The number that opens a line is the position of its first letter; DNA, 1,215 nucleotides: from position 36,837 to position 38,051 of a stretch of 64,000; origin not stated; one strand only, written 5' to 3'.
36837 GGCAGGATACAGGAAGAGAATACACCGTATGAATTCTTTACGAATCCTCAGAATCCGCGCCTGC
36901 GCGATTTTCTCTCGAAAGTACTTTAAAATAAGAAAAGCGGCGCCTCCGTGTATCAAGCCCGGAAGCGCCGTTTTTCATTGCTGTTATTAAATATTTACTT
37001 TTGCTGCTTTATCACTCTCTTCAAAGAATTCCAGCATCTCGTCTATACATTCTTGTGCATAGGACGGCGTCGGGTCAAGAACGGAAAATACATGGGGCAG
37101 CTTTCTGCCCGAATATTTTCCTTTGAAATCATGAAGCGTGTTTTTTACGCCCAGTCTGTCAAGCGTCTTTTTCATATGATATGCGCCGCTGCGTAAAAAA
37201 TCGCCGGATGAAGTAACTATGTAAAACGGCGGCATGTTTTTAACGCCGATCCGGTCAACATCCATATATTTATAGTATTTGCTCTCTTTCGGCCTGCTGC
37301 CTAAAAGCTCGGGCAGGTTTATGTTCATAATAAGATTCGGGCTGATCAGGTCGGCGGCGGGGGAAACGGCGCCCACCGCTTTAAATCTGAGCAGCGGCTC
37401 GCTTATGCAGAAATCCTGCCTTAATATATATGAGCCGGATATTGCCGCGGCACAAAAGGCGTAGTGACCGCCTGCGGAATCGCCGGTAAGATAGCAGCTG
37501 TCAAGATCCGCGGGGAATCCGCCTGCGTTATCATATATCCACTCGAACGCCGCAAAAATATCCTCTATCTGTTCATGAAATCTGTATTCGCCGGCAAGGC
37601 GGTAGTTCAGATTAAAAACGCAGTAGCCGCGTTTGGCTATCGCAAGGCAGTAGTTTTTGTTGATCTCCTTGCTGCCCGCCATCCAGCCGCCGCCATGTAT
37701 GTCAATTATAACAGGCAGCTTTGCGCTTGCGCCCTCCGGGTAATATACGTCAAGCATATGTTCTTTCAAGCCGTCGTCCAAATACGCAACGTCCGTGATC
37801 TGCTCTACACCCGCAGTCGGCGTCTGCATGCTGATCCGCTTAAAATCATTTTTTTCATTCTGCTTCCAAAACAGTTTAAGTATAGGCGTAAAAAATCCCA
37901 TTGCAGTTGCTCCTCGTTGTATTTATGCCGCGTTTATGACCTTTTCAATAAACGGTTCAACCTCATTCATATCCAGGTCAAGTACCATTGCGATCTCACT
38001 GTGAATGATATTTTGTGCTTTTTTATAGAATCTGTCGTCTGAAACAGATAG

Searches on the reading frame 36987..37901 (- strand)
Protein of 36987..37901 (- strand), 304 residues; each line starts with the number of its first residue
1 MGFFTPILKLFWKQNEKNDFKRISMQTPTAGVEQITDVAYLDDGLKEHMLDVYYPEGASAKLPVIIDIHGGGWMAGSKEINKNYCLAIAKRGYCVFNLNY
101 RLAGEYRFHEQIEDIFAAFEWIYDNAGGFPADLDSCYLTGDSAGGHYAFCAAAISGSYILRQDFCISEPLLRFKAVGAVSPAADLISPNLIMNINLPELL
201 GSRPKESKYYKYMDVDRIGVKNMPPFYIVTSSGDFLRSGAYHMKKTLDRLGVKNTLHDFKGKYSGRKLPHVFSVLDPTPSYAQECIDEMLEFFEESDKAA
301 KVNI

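Call 7: search_protein_families(library=pfam, proteins=[window:36987-37901:-])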
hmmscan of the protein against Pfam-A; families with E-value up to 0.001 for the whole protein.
window:36987-37901:- (304 aa): 3 families
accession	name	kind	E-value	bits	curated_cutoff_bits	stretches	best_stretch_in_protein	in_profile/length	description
PF20434.5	BD-FAE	-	4.1e-30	105.3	26.8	1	50-234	1-200/215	BD-FAE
PF07859.19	Abhydrolase_3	-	2.5e-25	89.9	25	1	66-262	2-204/210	alpha/beta hydrolase fold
PF00135.34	COesterase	-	1e-09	38.4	27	1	40-148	81-197/515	Carboxylesterase family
